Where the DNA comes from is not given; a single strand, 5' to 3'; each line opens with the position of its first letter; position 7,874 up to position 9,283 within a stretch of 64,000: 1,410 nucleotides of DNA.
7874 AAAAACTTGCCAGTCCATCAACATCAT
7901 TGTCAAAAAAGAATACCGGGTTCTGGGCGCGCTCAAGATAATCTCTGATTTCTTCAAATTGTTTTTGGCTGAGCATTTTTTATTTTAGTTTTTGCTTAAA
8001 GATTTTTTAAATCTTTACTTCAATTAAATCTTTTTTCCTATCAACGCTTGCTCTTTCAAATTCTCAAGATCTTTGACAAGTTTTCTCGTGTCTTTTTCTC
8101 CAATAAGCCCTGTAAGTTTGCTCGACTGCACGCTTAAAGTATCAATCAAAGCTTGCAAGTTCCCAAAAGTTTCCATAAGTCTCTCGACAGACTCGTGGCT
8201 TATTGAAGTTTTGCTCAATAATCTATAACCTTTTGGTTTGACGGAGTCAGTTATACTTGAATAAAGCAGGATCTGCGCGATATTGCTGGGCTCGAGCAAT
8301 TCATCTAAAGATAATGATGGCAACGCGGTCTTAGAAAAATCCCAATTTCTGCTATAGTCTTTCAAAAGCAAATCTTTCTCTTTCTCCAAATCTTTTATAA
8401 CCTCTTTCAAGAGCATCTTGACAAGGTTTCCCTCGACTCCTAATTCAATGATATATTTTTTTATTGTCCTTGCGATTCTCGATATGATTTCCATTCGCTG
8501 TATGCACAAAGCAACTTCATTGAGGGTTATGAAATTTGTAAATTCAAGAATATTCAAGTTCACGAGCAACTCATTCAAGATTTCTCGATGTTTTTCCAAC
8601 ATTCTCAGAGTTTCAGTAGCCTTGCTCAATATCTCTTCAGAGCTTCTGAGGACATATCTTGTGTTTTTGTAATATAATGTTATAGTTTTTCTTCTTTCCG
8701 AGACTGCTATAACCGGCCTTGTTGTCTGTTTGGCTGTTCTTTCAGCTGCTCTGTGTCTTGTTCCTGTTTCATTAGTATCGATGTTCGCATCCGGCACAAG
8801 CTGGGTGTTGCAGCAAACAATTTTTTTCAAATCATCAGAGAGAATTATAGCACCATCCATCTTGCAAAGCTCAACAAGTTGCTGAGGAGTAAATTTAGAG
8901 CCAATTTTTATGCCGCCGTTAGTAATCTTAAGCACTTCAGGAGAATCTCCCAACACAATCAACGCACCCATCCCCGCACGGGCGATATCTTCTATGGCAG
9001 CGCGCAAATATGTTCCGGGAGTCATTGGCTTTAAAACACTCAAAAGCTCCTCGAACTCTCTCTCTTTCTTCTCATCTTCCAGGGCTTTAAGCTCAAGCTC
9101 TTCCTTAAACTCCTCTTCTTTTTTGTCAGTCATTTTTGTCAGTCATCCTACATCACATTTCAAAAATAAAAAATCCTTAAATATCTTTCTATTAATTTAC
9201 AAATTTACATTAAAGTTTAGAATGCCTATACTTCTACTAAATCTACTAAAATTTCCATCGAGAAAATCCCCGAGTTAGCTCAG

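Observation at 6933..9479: Co-oriented Zn-ribbon -> full-length DisA -> DHH/DHHA1 phosphoesterase: a candidate c-di-AMP synthesis/turnover module in an archaeon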

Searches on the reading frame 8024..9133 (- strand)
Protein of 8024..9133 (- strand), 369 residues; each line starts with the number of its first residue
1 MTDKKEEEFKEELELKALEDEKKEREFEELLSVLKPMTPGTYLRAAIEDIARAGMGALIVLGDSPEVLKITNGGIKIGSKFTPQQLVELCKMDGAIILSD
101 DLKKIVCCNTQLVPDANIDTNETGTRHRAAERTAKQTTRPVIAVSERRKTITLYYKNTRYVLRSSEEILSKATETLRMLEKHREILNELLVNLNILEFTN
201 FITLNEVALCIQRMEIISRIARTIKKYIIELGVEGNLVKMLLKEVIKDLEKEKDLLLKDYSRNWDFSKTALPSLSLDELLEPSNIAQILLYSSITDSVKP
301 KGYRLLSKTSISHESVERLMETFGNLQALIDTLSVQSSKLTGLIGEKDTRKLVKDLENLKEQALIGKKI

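Call 3: search_protein_families(library=pfam, proteins=[window:8024-9133:-], max_evalue=0.01)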
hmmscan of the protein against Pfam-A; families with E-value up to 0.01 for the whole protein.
window:8024-9133:- (369 aa): 2 families
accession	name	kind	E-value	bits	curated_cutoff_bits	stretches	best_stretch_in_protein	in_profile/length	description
PF10635.14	DisA-linker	-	1.9e-33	115.7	25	1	162-295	1-139/142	DisA bacterial checkpoint controller linker region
PF02457.21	DAC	-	1.7e-27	95.8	27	1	45-157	2-117/119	DisA bacterial checkpoint controller nucleotide-binding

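Call 4: search_protein_families(library=ncbifam, proteins=[window:8024-9133:-], max_evalue=0.01)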
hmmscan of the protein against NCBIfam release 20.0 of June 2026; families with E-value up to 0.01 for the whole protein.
window:8024-9133:- (369 aa): 5 families
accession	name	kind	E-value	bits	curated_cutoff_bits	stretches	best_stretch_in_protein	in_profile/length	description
NF010009.0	PRK13482.1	equivalog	2.1e-110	369.3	201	1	25-367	4-355/357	DNA integrity scanning diadenylate cyclase DisA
TIGR00159.1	TIGR00159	equivalog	1.5e-08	34.3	188.8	1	45-170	116-244/254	diadenylate cyclase CdaA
NF038328.1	c-di-AMP_CdaS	exception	1.3e-07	31.4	225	1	42-161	66-189/191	sporulation-specific diadenylate cyclase CdaS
NF038327.1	c-di-AMP_CdaM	exception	4e-06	26.5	225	1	45-155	55-170/196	diadenylate cyclase CdaM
NF041371.1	Diadnylcyc_Halo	equivalog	7.1e-05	22.3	430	1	74-152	175-254/270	diadenylate cyclase DacZ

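Call 5: search_solved_structures(query=window:8024-9133:-, show_alignments=1)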
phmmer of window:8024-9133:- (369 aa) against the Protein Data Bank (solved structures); distinct sequences matched with E-value up to 0.001: 4.
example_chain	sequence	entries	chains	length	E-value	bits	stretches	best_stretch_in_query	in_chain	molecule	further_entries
3c1y_A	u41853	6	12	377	4.6e-62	213.3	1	28-362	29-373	DNA integrity scanning protein disA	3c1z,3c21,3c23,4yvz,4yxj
4yxm_A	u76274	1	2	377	2.4e-61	211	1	28-362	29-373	DNA integrity scanning protein DisA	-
7y0d_A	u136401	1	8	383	1.7e-58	201.7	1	33-356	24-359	DNA integrity scanning protein DisA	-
9y4s_A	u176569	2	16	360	1e-56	195.8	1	34-346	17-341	DNA integrity scanning protein DisA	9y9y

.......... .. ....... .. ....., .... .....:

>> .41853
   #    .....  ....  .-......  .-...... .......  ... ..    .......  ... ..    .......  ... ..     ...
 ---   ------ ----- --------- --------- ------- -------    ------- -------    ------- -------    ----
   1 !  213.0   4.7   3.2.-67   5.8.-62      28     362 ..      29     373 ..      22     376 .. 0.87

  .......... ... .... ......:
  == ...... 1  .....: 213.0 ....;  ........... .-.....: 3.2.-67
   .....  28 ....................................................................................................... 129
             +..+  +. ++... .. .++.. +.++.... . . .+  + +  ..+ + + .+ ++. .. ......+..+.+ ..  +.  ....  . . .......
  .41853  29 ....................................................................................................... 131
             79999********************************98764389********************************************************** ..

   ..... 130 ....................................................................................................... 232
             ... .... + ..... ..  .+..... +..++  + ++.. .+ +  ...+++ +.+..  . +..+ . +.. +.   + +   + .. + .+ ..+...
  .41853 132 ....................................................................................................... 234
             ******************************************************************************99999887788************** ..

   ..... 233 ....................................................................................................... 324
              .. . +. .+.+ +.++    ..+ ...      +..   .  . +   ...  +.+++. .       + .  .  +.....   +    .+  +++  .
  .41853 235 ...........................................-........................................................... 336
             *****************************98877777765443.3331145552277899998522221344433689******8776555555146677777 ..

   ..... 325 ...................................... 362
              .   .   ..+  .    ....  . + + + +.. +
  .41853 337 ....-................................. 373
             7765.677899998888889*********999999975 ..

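Call 9: find_homologous_proteins(query=window:8024-9133:-)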
Query window:8024-9133:- (369 aa): 5830 proteins with E <= 0.001 among 8000 candidates; the best 120 are listed.
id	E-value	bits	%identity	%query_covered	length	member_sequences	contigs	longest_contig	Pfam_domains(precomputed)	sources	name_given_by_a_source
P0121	1.0e-227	773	100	100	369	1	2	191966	PF10635.15,PF02457.22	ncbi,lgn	-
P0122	1.9e-194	663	83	92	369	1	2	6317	PF10635.15,PF02457.22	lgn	-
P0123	2.9e-193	659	84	97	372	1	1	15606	PF10635.15,PF02457.22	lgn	-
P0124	5.8e-192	655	82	96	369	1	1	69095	PF10635.15,PF02457.22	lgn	-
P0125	4.1e-191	652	83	100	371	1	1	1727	PF10635.15,PF02457.22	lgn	-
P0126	5.4e-190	649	82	100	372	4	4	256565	PF10635.15,PF02457.22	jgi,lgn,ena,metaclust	metaclust:\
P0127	6.6e-188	642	81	97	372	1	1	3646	PF10635.15,PF02457.22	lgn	-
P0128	1.7e-187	640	81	100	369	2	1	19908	PF10635.15,PF02457.22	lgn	-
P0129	9.4e-186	635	81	99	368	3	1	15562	PF10635.15,PF02457.22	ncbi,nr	ncbi:MAG: DNA integrity scanning diadenylate cyclase DisA [Candidatus Pacearchaeota archaeon]|nr:DNA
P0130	5.0e-184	629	79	100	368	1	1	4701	PF10635.15,PF02457.22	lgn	-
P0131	4.3e-182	623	78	94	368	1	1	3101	PF10635.15,PF02457.22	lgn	-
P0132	1.5e-177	608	77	99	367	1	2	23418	PF10635.15,PF02457.22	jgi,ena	-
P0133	1.0e-163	562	74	98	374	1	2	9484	PF10635.15,PF02457.22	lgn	-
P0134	4.0e-162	557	71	98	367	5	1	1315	PF10635.15,PF02457.22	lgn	-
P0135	1.1e-159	549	71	98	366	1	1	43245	PF10635.15,PF02457.22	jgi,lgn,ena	-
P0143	3.9e-144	498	66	92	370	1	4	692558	PF10635.15,PF02457.22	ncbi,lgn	-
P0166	1.2e-109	385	54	92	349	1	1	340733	PF10635.15,PF02457.22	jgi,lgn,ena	-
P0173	6.4e-107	376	53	94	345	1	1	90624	PF10635.15,PF02457.22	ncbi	-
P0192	1.7e-101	358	51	94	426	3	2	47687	PF10635.15,PF02457.22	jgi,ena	-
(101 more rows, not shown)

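Call 46: find_encoding_contigs(protein=P0143, flank=5000, max_places=1)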
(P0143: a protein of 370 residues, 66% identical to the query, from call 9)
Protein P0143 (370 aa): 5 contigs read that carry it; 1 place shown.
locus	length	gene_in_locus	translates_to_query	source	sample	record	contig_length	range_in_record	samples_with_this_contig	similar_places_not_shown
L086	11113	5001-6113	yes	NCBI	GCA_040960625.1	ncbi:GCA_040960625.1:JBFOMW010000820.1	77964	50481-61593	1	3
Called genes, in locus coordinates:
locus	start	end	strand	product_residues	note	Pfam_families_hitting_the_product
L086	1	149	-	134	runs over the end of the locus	-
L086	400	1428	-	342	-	-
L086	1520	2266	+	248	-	PF10096:DUF2334, PF03065:Glyco_hydro_57 (weak)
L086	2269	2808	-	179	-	PF04307:YdjM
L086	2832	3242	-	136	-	PF04892:VanZ-LLP1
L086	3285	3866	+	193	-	PF00827:Ribosomal_L15e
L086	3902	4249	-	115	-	-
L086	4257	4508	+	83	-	-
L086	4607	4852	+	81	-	PF12773:DZR (faint), PF13240:Zn_Ribbon_1 (weak)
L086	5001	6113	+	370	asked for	PF02457:DAC, PF10635:DisA-linker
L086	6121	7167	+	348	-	PF01368:DHH, PF02272:DHHA1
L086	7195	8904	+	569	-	PF03485:Arg_tRNA_synt_N, PF00750:tRNA-synt_1d, PF05746:DALR_1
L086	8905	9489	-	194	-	-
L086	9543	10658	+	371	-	PF00919:UPF0004, PF04055:Radical_SAM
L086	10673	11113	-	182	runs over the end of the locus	-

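Call 47: find_encoding_contigs(protein=P0166, flank=5000, max_places=1)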
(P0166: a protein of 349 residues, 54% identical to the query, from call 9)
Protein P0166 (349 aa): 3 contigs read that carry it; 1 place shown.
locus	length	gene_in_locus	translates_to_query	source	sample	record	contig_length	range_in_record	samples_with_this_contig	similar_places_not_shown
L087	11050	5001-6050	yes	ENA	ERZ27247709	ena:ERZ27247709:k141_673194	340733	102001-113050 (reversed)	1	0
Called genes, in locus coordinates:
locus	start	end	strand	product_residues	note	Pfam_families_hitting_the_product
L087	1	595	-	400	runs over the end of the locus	PF04894:Nre_N, PF04895:Nre_C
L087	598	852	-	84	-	-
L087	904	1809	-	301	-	-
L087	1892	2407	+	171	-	PF00827:Ribosomal_L15e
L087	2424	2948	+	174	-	-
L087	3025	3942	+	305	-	PF01515:PTA_PTB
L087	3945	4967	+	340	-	PF00871:Acetate_kinase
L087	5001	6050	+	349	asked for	PF02457:DAC, PF10635:DisA-linker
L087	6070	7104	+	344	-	PF01368:DHH, PF02272:DHHA1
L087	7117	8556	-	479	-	PF00587:tRNA-synt_2b, PF03129:HGTP_anticodon, PF09180:ProRS-C_1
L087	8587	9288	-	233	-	PF01411:tRNA-synt_2c, PF07973:tRNA_SAD (weak)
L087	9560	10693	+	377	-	PF01490:Aa_trans, PF03222:Trp_Tyr_perm, PF03845:Spore_permease (weak), PF13520:AA_permease_2, PF00324:AA_permease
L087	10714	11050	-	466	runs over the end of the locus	PF02934:GatB_N, PF02637:GatB_Yqey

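Call 48: find_encoding_contigs(protein=P0173, flank=5000, max_places=1)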
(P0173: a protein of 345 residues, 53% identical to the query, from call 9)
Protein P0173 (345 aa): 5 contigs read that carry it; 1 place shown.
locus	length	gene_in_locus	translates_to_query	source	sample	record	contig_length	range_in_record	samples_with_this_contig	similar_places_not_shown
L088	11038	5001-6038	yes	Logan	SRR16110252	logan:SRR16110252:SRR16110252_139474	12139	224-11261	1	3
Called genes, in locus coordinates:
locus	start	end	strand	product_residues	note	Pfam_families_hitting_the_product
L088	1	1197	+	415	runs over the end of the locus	PF13506:Glyco_transf_21, PF00535:Glycos_transf_2, PF10111:Glyco_tranf_2_2, PF13641:Glyco_tranf_2_3, PF03142:Chitin_synth_2 (weak), PF13632:Glyco_trans_2_3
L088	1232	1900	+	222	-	-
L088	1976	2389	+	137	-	-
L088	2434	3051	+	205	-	PF03602:Cons_hypoth95, PF05175:MTS, PF06325:PrmA, PF01170:UPF0020 (faint), PF13847:Methyltransf_31 (weak), PF13649:Methyltransf_25 (weak)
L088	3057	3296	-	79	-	-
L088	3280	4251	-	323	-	-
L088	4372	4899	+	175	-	PF00827:Ribosomal_L15e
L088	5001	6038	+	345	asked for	PF02457:DAC, PF10635:DisA-linker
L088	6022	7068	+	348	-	PF01368:DHH (weak), PF02272:DHHA1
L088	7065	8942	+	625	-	PF01841:Transglut_core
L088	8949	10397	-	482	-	PF00587:tRNA-synt_2b, PF03129:HGTP_anticodon, PF09180:ProRS-C_1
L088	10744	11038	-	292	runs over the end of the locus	PF00535:Glycos_transf_2, PF13641:Glyco_tranf_2_3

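Call 49: find_encoding_contigs(protein=P0192, flank=5000, max_places=1)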
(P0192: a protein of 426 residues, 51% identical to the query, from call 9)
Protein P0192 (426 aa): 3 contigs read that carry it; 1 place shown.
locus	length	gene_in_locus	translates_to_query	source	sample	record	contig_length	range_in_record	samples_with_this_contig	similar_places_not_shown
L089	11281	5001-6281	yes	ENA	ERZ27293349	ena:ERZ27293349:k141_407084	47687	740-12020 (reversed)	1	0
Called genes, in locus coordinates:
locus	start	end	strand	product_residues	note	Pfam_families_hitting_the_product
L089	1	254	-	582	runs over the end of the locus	PF01411:tRNA-synt_2c, PF07973:tRNA_SAD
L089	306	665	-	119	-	-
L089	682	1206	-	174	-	-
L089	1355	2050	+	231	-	PF02002:TFIIE_alpha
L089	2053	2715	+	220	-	PF01694:Rhomboid, PF08551:DUF1751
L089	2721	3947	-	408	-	PF04894:Nre_N, PF04895:Nre_C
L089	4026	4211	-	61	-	-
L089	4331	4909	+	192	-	PF00827:Ribosomal_L15e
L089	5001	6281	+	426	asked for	PF02457:DAC, PF10635:DisA-linker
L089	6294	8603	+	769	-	PF01368:DHH (weak), PF14890:Intein_splicing, PF14528:LAGLIDADG_3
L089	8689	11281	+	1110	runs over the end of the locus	?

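Call 62: find_related_loci(query=A3, collection=metagenome_contigs, flank=4000)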
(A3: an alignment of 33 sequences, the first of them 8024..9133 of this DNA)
Query A3 (369 aa) in metagenome_contigs; peptide patterns used: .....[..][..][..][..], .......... (x = any residue, [..] = any of these).
600 stretches matched a pattern (row limit reached: there are more); 536 encode a relative of the query (tblastn E <= 1e-3); the best 80 are kept; 80 distinct loci.
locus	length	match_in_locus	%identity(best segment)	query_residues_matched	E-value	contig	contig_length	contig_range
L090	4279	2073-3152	70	10-369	2e-168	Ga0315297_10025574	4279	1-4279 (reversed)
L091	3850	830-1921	49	12-369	7e-109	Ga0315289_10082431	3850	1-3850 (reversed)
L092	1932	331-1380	49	19-369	8e-112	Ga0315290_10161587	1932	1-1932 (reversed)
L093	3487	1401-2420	47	21-369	1e-99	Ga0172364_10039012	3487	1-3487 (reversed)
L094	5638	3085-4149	46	4-369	2e-96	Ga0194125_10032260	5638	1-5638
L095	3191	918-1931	48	28-367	2e-97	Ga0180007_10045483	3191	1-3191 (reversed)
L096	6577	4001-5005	47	30-369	1e-94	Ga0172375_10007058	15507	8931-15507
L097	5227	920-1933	47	30-369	4e-94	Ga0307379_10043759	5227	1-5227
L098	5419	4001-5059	46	15-369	2e-92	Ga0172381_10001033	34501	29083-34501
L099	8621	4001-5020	46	28-369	4e-92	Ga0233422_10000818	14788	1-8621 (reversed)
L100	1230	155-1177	45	28-369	3e-99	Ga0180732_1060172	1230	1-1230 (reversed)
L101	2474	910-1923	48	30-369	1e-94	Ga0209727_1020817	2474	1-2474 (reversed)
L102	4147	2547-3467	50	24-330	2e-91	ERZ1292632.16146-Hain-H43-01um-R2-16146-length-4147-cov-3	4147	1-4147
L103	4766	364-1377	45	29-369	6e-90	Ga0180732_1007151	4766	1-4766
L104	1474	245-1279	44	19-369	2e-96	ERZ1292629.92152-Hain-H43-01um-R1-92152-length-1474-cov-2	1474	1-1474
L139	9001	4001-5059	41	28-369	1e-81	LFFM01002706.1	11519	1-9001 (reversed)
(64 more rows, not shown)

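Call 90: predict_structure(alignment_id=A3)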
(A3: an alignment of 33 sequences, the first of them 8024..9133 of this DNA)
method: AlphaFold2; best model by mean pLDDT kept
length: 369 residues; sequences in the alignment: 33
mean_pLDDT: 88.4   pTM: 0.78
mean pLDDT of the five models: 88.4, 88.2, 87.8, 87.6, 87.1
residues with pLDDT >= 90: 208; 70-90: 139; 50-70: 18; < 50: 4
segments of 3 or more residues with pLDDT < 50: 1-4
pLDDT, mean of each block of 10 residues (from residue 1): 56 68 73 86 91 92 91 89 91 89 91 91 89 93 91 92 89 93 96 92 94 95 91 90 94 94 90 89 92 91 92 90 89 76 87 91 86
secondary structure, 60 per line:
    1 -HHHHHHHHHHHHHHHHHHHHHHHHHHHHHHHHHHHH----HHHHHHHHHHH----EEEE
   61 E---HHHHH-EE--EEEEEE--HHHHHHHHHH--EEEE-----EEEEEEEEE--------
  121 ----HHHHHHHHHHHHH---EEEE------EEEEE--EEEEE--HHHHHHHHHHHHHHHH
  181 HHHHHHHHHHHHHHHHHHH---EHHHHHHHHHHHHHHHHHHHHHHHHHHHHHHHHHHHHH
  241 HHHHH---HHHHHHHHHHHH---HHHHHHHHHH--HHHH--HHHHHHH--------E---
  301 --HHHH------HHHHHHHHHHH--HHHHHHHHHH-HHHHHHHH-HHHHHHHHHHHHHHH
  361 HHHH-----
elements in order: H2-37 H42-52 E57-61 H65-69 E75-80 H83-92 E95-98 E104-112 H125-137 E141-144 E151-155 E158-162 H165-199 H204-245 H249-260 H264-273 H276-279 H282-288 H303-306 H313-323 H326-335 H337-344 H346-364
